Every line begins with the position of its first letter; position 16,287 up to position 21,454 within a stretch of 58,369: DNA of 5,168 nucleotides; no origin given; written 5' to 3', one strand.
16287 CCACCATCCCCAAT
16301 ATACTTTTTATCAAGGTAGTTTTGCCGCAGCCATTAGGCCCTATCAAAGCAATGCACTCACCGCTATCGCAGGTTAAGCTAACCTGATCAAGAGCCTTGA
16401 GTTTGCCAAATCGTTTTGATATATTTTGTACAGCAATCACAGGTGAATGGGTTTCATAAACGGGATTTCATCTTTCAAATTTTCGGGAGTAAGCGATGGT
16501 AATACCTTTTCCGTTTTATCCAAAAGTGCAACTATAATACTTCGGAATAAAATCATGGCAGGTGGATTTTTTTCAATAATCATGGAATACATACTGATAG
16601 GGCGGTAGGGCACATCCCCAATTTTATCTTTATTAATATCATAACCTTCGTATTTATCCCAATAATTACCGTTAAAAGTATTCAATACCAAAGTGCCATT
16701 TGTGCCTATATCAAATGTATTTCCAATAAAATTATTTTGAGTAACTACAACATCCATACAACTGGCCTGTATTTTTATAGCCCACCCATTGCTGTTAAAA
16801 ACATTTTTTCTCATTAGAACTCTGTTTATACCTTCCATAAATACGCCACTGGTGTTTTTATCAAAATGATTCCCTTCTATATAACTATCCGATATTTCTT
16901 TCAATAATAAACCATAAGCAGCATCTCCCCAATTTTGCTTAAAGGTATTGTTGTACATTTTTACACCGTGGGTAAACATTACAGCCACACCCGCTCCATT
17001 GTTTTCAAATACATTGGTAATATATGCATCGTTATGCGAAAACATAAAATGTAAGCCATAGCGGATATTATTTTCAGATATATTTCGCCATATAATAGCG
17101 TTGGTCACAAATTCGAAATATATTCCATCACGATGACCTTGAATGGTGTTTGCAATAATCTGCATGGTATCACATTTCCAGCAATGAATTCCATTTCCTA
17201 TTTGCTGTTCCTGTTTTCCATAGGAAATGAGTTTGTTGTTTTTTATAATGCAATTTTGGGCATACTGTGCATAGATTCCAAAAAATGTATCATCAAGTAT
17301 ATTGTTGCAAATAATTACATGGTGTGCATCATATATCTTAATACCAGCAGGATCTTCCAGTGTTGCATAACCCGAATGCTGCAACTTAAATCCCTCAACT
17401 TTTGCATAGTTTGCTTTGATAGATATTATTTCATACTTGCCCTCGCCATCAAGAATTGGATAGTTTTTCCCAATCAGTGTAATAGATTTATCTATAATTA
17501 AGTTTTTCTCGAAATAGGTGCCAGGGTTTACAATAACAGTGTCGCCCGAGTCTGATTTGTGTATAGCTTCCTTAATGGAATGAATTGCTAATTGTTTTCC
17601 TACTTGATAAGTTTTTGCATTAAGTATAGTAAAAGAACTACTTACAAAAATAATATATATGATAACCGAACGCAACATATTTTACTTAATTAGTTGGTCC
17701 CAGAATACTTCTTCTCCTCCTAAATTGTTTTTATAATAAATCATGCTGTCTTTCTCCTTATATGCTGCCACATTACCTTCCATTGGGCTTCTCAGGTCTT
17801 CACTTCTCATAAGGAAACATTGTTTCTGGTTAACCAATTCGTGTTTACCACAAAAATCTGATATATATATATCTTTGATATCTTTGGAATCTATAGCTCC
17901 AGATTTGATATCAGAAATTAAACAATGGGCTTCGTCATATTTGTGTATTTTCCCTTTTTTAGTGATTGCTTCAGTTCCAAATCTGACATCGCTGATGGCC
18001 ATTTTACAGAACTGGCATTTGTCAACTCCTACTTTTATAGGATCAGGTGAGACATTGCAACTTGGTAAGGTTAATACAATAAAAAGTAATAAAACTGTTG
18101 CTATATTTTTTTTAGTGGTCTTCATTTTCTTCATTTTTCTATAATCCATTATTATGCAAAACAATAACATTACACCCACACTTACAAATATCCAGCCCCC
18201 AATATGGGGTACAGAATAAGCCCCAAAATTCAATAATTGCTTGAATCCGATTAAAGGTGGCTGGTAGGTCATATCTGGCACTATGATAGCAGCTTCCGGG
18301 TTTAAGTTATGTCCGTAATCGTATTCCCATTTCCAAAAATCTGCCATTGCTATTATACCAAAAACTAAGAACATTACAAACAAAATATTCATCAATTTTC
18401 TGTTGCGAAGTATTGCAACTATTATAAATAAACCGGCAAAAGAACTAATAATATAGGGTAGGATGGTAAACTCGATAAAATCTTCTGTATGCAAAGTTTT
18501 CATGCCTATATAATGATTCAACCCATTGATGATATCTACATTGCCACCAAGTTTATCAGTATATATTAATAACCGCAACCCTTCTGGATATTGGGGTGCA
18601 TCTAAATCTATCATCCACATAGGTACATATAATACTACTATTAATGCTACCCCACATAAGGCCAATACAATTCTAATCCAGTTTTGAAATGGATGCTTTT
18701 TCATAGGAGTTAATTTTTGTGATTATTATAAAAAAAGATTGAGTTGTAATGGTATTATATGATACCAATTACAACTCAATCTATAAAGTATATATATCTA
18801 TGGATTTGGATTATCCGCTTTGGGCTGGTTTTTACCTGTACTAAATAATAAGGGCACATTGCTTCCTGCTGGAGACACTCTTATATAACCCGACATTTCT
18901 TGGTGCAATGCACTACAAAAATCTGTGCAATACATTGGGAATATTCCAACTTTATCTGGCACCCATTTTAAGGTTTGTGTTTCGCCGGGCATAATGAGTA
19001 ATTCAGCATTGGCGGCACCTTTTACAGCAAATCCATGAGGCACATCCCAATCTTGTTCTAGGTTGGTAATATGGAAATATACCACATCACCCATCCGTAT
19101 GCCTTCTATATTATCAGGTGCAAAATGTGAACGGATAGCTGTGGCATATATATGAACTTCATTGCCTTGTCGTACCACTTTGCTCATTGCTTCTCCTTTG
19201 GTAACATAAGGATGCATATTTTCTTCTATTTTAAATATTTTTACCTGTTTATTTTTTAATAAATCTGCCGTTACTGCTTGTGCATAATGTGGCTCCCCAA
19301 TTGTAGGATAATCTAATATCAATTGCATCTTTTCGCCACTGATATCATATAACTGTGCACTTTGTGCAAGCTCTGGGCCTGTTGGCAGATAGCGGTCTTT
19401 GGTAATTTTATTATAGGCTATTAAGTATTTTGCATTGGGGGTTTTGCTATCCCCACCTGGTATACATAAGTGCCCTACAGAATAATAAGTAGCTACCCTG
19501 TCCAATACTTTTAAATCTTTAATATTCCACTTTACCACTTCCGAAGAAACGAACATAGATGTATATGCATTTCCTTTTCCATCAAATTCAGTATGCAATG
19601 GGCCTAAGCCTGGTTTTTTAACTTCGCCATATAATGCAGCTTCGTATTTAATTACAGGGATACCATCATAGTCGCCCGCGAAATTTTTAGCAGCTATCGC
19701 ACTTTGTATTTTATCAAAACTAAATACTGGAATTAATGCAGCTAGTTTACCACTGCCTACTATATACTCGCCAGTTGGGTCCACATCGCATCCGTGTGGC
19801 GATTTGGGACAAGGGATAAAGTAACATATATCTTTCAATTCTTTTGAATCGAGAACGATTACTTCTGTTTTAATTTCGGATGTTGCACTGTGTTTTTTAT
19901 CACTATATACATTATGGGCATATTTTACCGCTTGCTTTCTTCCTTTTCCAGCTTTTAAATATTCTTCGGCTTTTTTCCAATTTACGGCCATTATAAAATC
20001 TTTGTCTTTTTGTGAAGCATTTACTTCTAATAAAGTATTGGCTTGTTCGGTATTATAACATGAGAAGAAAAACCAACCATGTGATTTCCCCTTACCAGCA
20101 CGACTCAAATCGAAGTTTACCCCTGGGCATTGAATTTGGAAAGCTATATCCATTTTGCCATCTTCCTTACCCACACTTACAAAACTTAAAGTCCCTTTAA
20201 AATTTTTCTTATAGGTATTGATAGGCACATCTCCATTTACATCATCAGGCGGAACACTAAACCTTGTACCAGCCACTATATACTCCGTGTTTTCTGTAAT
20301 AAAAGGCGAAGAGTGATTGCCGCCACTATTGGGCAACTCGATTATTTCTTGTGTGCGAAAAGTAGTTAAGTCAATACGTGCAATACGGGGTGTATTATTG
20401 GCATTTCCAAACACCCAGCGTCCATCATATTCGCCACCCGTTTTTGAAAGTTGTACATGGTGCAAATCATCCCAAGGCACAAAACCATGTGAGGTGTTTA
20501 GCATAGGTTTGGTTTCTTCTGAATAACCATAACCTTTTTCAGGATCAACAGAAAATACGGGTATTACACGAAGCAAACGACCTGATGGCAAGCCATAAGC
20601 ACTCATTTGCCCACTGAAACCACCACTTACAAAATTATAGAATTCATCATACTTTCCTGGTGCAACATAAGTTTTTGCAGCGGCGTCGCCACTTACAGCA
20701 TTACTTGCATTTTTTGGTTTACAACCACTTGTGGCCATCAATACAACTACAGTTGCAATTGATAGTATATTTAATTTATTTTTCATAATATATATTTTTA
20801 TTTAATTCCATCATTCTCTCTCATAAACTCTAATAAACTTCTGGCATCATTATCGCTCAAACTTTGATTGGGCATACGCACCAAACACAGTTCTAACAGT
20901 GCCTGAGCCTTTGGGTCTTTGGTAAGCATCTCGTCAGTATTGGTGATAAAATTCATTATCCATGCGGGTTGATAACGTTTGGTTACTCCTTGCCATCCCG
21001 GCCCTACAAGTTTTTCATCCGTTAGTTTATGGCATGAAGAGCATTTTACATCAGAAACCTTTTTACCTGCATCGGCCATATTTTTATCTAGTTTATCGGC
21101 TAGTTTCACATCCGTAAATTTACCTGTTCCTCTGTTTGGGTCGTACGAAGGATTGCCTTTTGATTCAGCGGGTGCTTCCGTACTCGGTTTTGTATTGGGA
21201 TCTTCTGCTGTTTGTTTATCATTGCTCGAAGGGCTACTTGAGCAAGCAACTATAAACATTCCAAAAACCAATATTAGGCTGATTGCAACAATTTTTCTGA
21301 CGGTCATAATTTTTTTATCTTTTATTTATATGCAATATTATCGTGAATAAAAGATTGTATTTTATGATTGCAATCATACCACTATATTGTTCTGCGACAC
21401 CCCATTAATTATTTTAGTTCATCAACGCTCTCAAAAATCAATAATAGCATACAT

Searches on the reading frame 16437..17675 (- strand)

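Call 38: search_protein_families(library=pfam, proteins=[window:16437-17675:-], max_evalue=0.001)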
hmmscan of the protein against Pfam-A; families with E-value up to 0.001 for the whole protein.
window:16437-17675:- (412 aa): 2 families
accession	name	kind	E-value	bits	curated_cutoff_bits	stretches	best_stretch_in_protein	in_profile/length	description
PF05048.19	NosD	-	1.7e-33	116.3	23.6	1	158-344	14-212/212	Periplasmic copper-binding protein (NosD)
PF13229.12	Beta_helix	-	1.7e-29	102.9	25.9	3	161-316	1-158/158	Right handed beta helix region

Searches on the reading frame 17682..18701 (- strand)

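Call 56: search_protein_families(library=pfam, proteins=[window:17682-18701:-], max_evalue=1)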
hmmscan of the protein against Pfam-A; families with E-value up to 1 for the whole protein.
window:17682-18701:- (339 aa): 3 families
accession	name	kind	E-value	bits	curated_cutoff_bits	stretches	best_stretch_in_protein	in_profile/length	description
PF05573.18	NosL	-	0.00017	22.3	24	1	227-336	8-125/131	NosL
PF02656.20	DUF202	-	0.0026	18.6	23.4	0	158-192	33-67/68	Domain of unknown function (DUF202)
PF13567.11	DUF4131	-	0.055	13.6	31.6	0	83-134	7-63/165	Domain of unknown function (DUF4131)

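Call 66: search_protein_families(library=ncbifam, proteins=[window:17682-18701:-], max_evalue=0.001)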
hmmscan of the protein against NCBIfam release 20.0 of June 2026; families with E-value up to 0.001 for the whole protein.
window:17682-18701:- (339 aa): 0 families

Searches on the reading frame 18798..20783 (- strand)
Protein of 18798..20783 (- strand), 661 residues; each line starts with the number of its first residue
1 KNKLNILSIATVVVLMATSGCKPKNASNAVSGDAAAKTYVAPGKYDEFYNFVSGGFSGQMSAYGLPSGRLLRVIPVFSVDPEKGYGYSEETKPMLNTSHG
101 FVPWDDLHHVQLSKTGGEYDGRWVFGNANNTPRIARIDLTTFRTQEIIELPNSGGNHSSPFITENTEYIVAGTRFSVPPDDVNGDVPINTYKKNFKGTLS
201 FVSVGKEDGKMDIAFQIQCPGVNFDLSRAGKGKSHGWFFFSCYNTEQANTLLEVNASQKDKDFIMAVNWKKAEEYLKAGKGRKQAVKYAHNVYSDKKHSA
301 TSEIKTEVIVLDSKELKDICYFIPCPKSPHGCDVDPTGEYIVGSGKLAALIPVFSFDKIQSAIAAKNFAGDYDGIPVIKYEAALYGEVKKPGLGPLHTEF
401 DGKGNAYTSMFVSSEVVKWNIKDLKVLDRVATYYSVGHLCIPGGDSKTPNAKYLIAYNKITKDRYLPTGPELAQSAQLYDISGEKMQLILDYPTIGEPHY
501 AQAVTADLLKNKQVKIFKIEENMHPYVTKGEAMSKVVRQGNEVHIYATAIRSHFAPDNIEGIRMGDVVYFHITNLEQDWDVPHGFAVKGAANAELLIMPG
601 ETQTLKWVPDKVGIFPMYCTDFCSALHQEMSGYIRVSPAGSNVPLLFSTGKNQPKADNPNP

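Call 3: search_protein_families(library=pfam, proteins=[window:18798-20783:-], max_evalue=0.1)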
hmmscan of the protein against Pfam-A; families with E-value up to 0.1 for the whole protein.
window:18798-20783:- (661 aa): 1 family
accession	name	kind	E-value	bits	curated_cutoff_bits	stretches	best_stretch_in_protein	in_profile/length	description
PF18764.7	nos_propeller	-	2.2e-33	114.5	30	1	429-499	1-71/71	Nitrous oxide reductase propeller repeat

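Call 4: search_protein_families(library=ncbifam, proteins=[window:18798-20783:-], max_evalue=0.1)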
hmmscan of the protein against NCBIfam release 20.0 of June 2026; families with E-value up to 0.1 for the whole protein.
window:18798-20783:- (661 aa): 6 families
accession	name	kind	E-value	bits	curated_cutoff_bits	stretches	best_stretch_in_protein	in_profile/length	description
TIGR04246.1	nitrous_NosZ_Gp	equivalog_domain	3.9e-281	933.4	625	1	35-638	1-578/578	Sec-dependent nitrous-oxide reductase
TIGR04244.1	nitrous_NosZ_RR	equivalog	3.6e-109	366.1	625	1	16-634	20-624/627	TAT-dependent nitrous-oxide reductase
NF052460.1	L-NosZ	equivalog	6.4e-46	156.9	700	3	277-636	125-478/480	clade III lactonase-type nitrous-oxide reductase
TIGR02866.1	CoxB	equivalog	0.00023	20.8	147.7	1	580-637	136-192/202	cytochrome c oxidase subunit II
NF050117.1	aa3_CtaC_Actin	exception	0.004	16.4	250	1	579-636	176-232/244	aa3-type cytochrome oxidase subunit II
TIGR03096.1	nitroso_cyanin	equivalog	0.0045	16.7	142.85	1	563-627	66-126/135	nitrosocyanin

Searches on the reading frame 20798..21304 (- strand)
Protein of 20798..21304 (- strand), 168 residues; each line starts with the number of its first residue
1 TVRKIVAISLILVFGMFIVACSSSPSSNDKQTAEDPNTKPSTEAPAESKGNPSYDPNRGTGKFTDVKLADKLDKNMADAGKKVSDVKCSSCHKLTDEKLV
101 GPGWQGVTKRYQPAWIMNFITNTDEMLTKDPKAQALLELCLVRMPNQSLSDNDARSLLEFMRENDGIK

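Call 3: search_protein_families(library=pfam, proteins=[window:20798-21304:-], max_evalue=0.1)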
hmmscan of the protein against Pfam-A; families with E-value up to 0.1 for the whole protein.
window:20798-21304:- (168 aa): 3 families
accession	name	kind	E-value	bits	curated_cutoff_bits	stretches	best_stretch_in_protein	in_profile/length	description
PF00034.26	Cytochrom_C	-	8.8e-07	30.6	21.3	1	78-163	2-88/90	Cytochrome c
PF13442.11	Cytochrome_CBB3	-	7.6e-05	23.4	27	1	76-124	2-45/68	Cytochrome C oxidase, cbb3-type, subunit III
PF16339.10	DUF4969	-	0.065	14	31.4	0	3-37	4-35/79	Domain of unknown function (DUF4969)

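Call 4: search_protein_families(library=ncbifam, proteins=[window:20798-21304:-], max_evalue=0.1)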
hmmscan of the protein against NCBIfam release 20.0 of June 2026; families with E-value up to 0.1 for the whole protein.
window:20798-21304:- (168 aa): 7 families
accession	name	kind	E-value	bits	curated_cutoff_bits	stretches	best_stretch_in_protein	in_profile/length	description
NF045774.1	cytochro_C551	exception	1.3e-06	28.3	118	1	70-126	32-88/110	cytochrome c551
NF045773.1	cytochro_C550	exception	2.4e-05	24.2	125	1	73-129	45-101/118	cytochrome c550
TIGR02603.1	CxxCH_TIGR02603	domain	0.0015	18.6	68.15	1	77-130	3-57/134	putative heme-binding domain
TIGR03490.1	Mycoplas_LppA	paralog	0.0054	15.2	325.5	1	5-61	10-63/541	LppA family lipoprotein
NF040606.1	CytoC_perox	subfamily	0.011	14.9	150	1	68-101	289-322/524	di-heme-cytochrome C peroxidase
NF033193.2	lipo_NDxxF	hypoth_equivalog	0.012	15.3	60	1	3-40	1-39/199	NDxxF motif lipoprotein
TIGR04485.1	thiosulf_SoxX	equivalog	0.023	15.4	61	1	87-129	4-51/78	sulfur oxidation c-type cytochrome SoxX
